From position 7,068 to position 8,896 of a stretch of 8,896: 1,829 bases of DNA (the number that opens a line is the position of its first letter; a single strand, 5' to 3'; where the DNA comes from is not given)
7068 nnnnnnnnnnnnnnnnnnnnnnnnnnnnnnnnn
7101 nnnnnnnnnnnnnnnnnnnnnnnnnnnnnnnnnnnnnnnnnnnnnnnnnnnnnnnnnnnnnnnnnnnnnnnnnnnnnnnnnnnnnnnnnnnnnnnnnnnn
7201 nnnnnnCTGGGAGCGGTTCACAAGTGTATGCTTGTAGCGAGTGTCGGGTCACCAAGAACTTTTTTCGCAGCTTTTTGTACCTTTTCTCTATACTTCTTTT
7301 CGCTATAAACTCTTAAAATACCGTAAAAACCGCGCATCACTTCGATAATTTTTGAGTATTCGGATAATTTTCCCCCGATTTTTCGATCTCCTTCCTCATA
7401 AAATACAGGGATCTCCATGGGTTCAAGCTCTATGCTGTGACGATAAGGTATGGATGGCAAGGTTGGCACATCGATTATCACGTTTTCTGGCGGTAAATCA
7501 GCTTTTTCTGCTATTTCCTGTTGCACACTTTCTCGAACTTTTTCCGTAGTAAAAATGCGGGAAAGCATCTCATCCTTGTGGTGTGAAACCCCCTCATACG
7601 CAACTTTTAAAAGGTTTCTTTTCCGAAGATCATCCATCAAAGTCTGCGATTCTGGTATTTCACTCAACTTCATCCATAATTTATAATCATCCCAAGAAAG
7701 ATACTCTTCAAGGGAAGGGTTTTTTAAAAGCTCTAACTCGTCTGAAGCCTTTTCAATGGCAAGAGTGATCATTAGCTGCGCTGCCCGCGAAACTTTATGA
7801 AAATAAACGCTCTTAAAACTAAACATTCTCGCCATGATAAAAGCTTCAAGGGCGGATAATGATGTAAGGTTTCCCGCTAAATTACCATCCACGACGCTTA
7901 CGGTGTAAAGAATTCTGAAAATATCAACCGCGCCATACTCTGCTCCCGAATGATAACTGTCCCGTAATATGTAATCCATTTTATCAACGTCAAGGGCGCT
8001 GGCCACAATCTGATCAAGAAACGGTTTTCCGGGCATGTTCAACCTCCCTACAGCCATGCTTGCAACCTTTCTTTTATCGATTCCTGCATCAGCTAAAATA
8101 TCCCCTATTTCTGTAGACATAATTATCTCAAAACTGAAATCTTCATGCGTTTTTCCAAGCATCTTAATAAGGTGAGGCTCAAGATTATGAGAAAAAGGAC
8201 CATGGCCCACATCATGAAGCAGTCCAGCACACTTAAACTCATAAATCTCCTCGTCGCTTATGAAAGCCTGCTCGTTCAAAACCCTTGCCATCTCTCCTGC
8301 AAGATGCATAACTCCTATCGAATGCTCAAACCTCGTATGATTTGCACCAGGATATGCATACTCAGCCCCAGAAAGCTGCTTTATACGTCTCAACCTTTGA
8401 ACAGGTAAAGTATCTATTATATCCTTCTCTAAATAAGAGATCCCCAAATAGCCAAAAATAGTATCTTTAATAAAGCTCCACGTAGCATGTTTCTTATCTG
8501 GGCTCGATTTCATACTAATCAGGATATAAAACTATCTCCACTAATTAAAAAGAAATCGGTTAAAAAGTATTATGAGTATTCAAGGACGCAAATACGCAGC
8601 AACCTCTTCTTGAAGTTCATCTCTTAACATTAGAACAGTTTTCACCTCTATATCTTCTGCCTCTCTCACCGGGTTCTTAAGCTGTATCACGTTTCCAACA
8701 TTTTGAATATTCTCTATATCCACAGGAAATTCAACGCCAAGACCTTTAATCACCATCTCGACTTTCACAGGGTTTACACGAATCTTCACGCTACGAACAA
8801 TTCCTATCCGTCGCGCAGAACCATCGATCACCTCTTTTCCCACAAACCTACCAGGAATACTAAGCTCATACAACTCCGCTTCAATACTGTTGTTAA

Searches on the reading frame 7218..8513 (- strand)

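Call 4: search_protein_families(library=pfam, proteins=[window:7218-8513:-], max_evalue=0.01)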
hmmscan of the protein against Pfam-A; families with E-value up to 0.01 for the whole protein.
window:7218-8513:- (431 aa): 2 families
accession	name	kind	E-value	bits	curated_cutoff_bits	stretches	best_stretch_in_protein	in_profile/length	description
PF19276.4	HD_assoc_2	-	3e-27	95.9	23.1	1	196-421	1-212/222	HD associated region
PF01966.28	HD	-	5.5e-11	43.2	22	1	61-182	1-113/116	HD domain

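Call 5: search_protein_families(library=ncbifam, proteins=[window:7218-8513:-], max_evalue=0.01)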
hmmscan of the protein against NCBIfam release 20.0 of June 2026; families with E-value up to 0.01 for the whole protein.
window:7218-8513:- (431 aa): 9 families
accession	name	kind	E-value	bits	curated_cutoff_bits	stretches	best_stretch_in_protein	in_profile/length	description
TIGR01353.1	dGTP_triPase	subfamily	1.2e-06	28.3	152.35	1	32-126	12-108/389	dGTP triphosphohydrolase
NF002829.0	PRK03007.1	equivalog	4.6e-06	25.8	385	1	46-115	54-114/425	deoxyguanosinetriphosphate triphosphohydrolase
NF002328.0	PRK01286.1-3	equivalog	0.00011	21.3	467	1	57-119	71-126/404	deoxyguanosinetriphosphate triphosphohydrolase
NF041026.1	antiphage_dGTPase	exception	0.00031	20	400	1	59-119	51-115/425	anti-phage deoxyguanosine triphosphatase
TIGR00277.1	HDIG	domain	0.00067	19.5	27.6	1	62-133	6-67/84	HDIG domain-containing metalloprotein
NF002327.0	PRK01286.1-2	equivalog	0.0012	18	393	1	59-131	74-141/345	deoxyguanosinetriphosphate triphosphohydrolase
NF002205.0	PRK01096.1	equivalog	0.0019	17.3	439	1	59-121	60-131/444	deoxyguanosinetriphosphate triphosphohydrolase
NF002326.0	PRK01286.1-1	equivalog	0.0053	16.1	390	0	59-119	67-120/379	deoxyguanosinetriphosphate triphosphohydrolase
NF045665.1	NTPtran_DVU1551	equivalog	0.0086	15.1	315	0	59-110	216-265/359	DVU_1551 family NTP transferase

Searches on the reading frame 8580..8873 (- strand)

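Call 4: search_protein_families(library=pfam, proteins=[window:8580-8873:-], max_evalue=0.01)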
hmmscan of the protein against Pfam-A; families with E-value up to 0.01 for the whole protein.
window:8580-8873:- (97 aa): 1 family
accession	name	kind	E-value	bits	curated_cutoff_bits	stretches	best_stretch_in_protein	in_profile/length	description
PF05239.21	PRC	-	0.0084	16.5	21.2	0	10-68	9-74/78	PRC-barrel domain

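Call 5: search_protein_families(library=ncbifam, proteins=[window:8580-8873:-], max_evalue=0.01)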
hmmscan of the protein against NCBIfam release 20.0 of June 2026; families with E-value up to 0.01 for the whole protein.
window:8580-8873:- (97 aa): 0 families
